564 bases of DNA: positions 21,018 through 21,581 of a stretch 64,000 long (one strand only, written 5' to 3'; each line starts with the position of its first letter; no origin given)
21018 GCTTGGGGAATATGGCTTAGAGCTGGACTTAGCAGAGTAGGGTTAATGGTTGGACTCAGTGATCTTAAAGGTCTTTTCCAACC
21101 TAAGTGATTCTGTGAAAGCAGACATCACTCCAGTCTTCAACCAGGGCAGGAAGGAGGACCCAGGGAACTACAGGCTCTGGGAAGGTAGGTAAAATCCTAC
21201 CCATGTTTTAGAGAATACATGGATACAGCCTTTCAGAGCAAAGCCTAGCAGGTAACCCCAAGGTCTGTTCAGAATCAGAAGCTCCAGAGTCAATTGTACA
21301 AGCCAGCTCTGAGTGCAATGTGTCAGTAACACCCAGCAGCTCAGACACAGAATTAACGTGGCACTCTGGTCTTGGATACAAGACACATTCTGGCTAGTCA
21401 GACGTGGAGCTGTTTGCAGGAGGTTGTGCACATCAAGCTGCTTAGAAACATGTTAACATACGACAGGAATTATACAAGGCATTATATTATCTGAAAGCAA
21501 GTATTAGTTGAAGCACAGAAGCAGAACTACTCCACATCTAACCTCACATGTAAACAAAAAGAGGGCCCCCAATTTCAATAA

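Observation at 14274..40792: About 26 kb between the two stop codons (human: about 1 kb), with A>T plus-strand skew continuing from the PSPC1 introns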

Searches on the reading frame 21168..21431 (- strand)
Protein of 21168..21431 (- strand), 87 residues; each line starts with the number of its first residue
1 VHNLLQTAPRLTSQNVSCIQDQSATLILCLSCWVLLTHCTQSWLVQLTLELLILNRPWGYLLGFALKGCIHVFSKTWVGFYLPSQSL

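Call 70: search_protein_families(library=pfam, proteins=[window:21168-21431:-], max_evalue=0.1)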
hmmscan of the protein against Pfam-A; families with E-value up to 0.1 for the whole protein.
window:21168-21431:- (87 aa): 1 family
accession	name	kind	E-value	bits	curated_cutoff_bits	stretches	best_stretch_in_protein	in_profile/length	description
PF13937.11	DUF4212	-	0.095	13.6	30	0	21-73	7-58/79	Domain of unknown function (DUF4212)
